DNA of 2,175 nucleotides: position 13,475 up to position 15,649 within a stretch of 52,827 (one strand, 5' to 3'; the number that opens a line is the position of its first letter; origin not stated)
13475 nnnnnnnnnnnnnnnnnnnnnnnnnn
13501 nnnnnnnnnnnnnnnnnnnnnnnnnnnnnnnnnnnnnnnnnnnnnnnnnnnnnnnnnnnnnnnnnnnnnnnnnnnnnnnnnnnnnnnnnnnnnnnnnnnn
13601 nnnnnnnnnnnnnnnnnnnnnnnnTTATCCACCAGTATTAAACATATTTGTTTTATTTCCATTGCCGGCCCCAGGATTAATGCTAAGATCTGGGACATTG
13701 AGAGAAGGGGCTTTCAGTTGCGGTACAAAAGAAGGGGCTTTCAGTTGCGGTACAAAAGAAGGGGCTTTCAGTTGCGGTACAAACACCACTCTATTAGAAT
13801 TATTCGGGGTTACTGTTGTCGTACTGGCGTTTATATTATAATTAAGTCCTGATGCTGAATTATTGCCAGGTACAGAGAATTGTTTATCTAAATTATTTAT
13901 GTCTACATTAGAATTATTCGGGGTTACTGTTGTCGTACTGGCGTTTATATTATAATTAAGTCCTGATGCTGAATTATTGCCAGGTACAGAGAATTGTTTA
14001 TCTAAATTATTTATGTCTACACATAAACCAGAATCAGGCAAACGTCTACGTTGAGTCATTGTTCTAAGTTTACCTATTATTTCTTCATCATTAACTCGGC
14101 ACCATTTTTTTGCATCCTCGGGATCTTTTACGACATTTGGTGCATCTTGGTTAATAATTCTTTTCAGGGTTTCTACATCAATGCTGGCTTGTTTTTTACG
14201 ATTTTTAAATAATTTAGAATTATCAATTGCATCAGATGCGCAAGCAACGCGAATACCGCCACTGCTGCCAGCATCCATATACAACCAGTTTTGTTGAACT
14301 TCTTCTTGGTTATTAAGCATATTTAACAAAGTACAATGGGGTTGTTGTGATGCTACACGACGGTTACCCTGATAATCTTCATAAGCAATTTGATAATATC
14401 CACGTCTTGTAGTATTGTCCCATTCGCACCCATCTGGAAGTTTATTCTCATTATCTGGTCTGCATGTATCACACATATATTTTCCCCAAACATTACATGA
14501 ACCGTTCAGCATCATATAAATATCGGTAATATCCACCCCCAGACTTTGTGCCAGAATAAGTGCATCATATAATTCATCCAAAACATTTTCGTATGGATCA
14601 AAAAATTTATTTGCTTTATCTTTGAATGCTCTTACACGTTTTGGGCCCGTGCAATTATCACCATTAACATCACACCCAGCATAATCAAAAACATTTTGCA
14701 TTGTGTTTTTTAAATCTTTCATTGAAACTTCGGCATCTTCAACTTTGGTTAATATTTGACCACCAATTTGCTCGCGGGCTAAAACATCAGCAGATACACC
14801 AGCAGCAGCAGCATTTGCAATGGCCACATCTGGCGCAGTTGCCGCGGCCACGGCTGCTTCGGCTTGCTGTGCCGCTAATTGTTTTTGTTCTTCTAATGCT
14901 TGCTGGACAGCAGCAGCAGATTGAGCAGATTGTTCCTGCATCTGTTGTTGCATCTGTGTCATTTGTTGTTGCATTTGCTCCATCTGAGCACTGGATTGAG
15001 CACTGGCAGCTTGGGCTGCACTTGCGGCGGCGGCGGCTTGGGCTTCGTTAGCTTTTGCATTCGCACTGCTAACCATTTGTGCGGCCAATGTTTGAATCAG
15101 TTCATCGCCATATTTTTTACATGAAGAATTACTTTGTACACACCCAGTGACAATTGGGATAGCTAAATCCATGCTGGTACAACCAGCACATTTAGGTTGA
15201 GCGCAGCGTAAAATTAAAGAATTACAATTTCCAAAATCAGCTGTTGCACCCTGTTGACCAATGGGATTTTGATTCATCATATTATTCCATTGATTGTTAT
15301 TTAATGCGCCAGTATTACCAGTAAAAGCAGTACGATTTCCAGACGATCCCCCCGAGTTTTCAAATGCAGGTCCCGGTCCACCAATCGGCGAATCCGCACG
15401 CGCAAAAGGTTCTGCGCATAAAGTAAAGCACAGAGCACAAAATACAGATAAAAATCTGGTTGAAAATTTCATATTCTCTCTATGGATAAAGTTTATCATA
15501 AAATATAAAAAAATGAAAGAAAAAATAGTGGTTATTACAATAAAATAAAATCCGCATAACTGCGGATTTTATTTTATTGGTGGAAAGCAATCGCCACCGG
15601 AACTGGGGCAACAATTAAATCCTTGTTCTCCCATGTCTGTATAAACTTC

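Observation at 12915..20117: virB8-virB9-virB10 operon that continues into two secreted unknown proteins instead of virB11/virD4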

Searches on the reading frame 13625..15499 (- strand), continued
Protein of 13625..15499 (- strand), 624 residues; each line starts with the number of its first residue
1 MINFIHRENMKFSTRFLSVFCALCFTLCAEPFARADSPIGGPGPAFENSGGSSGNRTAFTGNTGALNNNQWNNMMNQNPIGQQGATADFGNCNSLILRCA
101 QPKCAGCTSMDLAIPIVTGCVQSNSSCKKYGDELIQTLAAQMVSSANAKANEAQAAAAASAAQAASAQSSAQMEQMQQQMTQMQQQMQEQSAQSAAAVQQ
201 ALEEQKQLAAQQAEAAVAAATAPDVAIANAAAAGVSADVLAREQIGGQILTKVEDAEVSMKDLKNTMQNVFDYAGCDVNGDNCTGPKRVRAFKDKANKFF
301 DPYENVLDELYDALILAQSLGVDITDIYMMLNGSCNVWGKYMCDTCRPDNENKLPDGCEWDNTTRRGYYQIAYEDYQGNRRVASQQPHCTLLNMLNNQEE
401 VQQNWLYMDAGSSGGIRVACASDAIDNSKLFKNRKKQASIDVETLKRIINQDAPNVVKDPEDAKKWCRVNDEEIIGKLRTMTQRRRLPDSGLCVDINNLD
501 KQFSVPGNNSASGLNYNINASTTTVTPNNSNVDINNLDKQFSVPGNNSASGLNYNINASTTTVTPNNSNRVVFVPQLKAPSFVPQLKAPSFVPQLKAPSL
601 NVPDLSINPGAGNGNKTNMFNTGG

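Call 54: find_related_loci(query=L146:6835-9261:+, collection=genome_contigs, flank=10000)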
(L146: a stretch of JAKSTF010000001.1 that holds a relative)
Query L146:6835-9261:+ (808 aa) in genome_contigs; peptide patterns used: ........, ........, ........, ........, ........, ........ (x = any residue, [..] = any of these).
179 stretches matched a pattern; 168 encode a relative of the query (tblastn E <= 1e-3); the best 80 are kept; 80 distinct loci.
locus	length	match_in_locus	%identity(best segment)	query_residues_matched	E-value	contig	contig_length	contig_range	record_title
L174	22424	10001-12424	100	1-808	0e+0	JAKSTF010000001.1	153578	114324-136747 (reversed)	MAG: Alphaproteobacteria bacterium isolate Horse_feces300 MAG300_1, whole genome shotgun sequence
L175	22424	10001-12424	99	1-808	0e+0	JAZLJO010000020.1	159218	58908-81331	MAG: Candidatus Enterousia sp. isolate T1900044962_TA20190024.MAGScoT_cleanbin_000037 SGB_3966_k141_52346, whole genome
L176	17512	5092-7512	91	2-808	0e+0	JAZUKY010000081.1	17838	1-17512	MAG: Candidatus Enterousia sp. isolate T1900045247_TH20190017.MAGScoT_cleanbin_000110 SGB_5674_k141_3277634, whole genom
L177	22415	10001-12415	79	3-808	0e+0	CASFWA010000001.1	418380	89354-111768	uncultured proteobacterium isolate A86_L4_360360_idba_bin.28 genome assembly, contig: A86_L4_360360_idba_bin.28.fa_scaff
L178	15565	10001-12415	79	3-808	0e+0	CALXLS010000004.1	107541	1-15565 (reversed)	MAG: uncultured Alphaproteobacteria bacterium isolate BRZ_DL__bin85 genome assembly, contig: BRZ_DL__NODE_269_length_107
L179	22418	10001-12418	79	2-808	0e+0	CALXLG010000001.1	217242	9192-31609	MAG: uncultured Alphaproteobacteria bacterium isolate BRZ_FN__bin24 genome assembly, contig: BRZ_FN__NODE_20_length_2172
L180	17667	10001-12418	78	2-808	0e+0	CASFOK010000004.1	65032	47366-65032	uncultured proteobacterium isolate SI.B28.metabat-bins.76 genome assembly, contig: SI.B28.metabat-bins.76.fa_k141_60784,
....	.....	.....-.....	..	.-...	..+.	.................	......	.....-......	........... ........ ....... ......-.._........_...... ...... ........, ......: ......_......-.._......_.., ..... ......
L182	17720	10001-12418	78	2-808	0e+0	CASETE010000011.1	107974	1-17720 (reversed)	uncultured proteobacterium isolate SI.O98.metabat-bins.90 genome assembly, contig: SI.O98.metabat-bins.90.fa_k141_226981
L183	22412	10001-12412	77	2-808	0e+0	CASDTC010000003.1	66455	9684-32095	uncultured proteobacterium isolate T11_L1_319319_idba_bin.126 genome assembly, contig: T11_L1_319319_idba_bin.126.fa_sca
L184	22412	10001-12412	79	4-808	0e+0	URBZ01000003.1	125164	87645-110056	uncultured Rickettsiales bacterium isolate UMGS860 genome assembly, contig: NODE_17_length_125164_cov_6.358775, whole ge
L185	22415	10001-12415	77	4-807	0e+0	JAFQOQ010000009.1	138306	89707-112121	MAG: Alphaproteobacteria bacterium isolate RGIG2010 Goat_Colon-1__c162728, whole genome shotgun sequence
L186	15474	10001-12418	77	2-808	0e+0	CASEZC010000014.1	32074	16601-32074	uncultured proteobacterium isolate Batch6_idba_bin.201 genome assembly, contig: Batch6_idba_bin.201.fa_k87_7467625, whol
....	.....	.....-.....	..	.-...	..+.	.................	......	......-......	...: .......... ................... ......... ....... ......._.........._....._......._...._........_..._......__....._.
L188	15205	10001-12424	78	2-808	0e+0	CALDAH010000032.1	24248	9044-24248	MAG TPA_asm: uncultured Alphaproteobacteria bacterium isolate SRR4116664_bin.35_CONCOCT_v1.1_MAG genome assembly, contig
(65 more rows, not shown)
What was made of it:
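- On Complete functional T4SS (any type): 168 genome loci encode a VirB4 relative (call 54).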

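Call 66: search_protein_families(library=pfam, proteins=[L146:9270-9890:+], max_evalue=5)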
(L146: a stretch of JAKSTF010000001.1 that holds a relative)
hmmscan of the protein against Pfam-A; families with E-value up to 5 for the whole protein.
L146:9270-9890:+ (206 aa): 0 families

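Call 76: find_homologous_proteins(query=L146:9270-9890:+, max_evalue=0.001)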
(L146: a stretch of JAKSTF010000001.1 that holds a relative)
Query L146:9270-9890:+ (206 aa): 594 proteins with E <= 0.001 among 632 candidates; the best 120 are listed.
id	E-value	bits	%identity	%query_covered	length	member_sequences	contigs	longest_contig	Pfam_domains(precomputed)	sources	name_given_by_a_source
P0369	1.9e-123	428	99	95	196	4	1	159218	-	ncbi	-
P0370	3.3e-90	319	68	100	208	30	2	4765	-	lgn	-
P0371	3.8e-90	319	69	99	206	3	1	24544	-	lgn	-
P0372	9.5e-90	318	68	100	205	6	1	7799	-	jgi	-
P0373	9.8e-89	314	68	99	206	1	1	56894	-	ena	-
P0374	1.0e-88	314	68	99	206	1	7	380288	-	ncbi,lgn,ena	-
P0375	2.6e-88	313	67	99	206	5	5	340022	-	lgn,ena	-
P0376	2.8e-88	313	68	99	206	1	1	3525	-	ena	-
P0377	2.9e-88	313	68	99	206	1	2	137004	-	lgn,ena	-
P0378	3.0e-88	313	70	97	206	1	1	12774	-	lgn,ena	-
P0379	3.7e-88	313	67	98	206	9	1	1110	-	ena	-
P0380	3.7e-88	312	67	99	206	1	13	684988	-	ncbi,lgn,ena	-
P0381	3.9e-88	312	67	99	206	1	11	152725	-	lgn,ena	-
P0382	4.7e-88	312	67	100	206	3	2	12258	-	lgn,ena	-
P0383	1.1e-87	311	66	99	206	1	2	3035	-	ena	-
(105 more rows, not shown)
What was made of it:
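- Tried and rejected: The family is too conserved and the list stayed within Enterousia (call 76).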

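Call 79: search_dna_similar(query=window:13625-15472:-, collection=plasmids, mode=protein, max_evalue=0.01, max_rows=10)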
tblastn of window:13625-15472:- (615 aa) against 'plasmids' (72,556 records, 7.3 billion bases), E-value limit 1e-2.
No match.

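Call 81: search_protein_families(library=phrogs, proteins=[window:13625-15472:-, L146:9270-9890:+], max_evalue=0.01)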
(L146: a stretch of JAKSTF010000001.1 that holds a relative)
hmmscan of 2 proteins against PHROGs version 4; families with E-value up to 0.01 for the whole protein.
window:13625-15472:- (615 aa): 1 family
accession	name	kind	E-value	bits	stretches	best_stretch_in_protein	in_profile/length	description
phrog_167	-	tail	0.00045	19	1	119-264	416-553/1555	tail length tape measure protein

L146:9270-9890:+ (206 aa): 0 families

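Call 82: find_related_loci(query=A2, collection=viral_contigs, flank=5000)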
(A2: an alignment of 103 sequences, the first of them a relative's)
Query A2 (615 aa) in viral_contigs; peptide patterns used: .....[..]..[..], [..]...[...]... (x = any residue, [..] = any of these).
50 stretches matched a pattern, but none encodes a relative of the query by tblastn (E <= 1e-3).
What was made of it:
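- Tried and rejected: A viral-contig scan found none (call 82).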

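Call 89: search_solved_structures(query=A3, max_evalue=10)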
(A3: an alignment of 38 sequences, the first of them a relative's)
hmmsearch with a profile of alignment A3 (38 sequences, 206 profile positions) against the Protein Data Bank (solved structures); distinct sequences matched with E-value up to 10: 0.

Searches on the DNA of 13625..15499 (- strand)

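Call 63: search_rna_families(source=L146, start=5900, end=6650, threshold=evalue, max_evalue=0.1)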
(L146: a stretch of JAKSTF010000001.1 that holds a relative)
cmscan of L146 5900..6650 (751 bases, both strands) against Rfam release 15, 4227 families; matches with E-value up to 0.1: 0.
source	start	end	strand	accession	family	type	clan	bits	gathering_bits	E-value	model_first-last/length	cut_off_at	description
